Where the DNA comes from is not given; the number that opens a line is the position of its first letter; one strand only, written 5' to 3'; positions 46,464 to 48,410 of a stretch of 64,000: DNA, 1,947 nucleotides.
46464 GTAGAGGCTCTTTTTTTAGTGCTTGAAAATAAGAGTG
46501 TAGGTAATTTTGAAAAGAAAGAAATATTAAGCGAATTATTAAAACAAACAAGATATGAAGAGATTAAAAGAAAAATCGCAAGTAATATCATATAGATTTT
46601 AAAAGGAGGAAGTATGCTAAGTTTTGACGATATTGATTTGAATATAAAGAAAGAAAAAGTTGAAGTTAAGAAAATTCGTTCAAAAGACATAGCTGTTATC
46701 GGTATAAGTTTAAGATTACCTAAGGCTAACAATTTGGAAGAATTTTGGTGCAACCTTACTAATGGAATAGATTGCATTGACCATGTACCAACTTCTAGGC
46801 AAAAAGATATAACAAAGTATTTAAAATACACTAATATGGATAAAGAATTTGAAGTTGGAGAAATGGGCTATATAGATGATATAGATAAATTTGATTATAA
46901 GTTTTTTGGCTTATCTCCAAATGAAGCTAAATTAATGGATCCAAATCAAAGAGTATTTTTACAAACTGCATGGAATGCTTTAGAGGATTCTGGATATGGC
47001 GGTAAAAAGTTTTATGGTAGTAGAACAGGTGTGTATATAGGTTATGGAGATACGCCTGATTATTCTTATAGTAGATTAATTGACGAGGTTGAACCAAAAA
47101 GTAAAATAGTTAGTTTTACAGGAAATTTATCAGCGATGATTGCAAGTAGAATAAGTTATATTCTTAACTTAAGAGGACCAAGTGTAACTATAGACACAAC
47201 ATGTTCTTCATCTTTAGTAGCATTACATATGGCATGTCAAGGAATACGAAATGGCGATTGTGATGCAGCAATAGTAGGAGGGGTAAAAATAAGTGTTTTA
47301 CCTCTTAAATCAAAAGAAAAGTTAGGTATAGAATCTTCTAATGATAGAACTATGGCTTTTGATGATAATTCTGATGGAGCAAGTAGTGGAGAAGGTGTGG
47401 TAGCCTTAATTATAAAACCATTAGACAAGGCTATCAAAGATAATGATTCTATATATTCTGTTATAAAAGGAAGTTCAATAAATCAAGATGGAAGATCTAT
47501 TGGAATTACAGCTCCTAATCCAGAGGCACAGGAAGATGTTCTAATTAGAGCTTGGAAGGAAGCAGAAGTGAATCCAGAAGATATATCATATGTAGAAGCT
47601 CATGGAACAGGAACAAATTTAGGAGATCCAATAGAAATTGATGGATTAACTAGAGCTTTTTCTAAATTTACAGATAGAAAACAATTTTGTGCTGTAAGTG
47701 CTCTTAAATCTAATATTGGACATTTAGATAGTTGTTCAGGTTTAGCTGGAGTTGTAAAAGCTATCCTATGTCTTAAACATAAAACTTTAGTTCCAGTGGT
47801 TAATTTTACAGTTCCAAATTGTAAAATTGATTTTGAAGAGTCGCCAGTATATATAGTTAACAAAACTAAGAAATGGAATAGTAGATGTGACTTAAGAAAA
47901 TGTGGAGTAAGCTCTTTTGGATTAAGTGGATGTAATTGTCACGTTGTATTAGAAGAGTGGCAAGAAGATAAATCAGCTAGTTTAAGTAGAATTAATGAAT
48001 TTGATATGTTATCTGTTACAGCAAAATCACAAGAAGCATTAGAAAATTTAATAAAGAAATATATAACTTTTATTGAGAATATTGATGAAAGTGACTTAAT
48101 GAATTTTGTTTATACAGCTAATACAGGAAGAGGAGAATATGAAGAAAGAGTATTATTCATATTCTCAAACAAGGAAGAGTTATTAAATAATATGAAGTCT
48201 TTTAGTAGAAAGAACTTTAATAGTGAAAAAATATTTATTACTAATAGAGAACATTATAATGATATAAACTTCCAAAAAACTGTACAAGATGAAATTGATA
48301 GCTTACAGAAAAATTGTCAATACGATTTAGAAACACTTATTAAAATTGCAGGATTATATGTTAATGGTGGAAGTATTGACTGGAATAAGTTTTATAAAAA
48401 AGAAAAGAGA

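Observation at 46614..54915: KR-less PKS extension next to a terminal reductase: possible beta-ketoamide aldehyde or pyrrolinone warhead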

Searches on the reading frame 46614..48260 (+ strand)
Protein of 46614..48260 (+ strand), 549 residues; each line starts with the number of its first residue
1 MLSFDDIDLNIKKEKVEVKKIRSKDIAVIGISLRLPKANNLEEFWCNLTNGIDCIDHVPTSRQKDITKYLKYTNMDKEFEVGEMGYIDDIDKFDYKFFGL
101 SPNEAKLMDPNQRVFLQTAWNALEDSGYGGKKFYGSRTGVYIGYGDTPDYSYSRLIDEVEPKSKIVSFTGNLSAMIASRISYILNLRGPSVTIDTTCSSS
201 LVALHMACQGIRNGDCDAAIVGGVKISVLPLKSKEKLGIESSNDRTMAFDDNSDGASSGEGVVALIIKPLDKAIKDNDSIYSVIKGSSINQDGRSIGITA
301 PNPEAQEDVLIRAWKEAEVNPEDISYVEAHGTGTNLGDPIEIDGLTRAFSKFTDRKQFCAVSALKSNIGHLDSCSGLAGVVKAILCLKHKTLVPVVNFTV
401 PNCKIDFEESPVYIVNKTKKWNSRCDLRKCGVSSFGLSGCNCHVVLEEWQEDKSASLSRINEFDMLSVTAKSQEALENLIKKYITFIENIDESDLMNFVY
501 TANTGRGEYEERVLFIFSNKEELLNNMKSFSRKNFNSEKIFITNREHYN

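Call 47: search_solved_structures(query=window:46614-48260:+, max_evalue=1e-20)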
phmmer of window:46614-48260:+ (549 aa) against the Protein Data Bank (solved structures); distinct sequences matched with E-value up to 1e-20: 105 (the best 60 are shown).
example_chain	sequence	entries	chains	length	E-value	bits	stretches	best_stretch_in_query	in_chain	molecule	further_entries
7zma_A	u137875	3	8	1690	5.1e-228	760.9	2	23-541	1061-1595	Putative polyketide synthase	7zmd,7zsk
5erb_A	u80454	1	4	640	2.3e-125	422.2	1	23-532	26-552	Polyketide synthase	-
5eny_A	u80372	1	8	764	2.5e-122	412.2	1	12-530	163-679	Polyketide synthase PksL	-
5erf_A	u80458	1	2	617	9.3e-122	410.3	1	25-530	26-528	Polyketide synthase PksL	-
6mhk_A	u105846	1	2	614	1.5e-120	406.3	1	23-536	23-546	Polyketide synthase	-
5e5n_A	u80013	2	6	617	2.3e-120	405.7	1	25-530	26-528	Polyketide synthase PksL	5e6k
7zmc_A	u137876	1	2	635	4.7e-116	391.5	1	24-541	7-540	Putative polyketide synthase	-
7zm9_A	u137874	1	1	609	1.9e-111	376.2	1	24-530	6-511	Putative polyketide synthase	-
4na1_A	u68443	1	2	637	1.1e-106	360.6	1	25-540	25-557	Polyketide synthase PksJ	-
4mz0_A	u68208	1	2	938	8e-106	357.7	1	13-530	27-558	CurL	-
4na2_A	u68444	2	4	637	3.4e-105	355.6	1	25-540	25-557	Polyketide synthase PksJ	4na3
4z37_A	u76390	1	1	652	3.3e-104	352.4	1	19-531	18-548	Putative mixed polyketide synthase/non-ribosomal peptide synthetase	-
4tkt_A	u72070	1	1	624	7.6e-102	344.6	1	25-511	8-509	AT-less polyketide synthase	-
8xjy_A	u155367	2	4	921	7e-100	338.1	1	25-516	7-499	Polyketide synthase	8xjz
8xju_A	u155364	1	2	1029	9.1e-100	337.7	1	25-516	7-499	Polyketide synthase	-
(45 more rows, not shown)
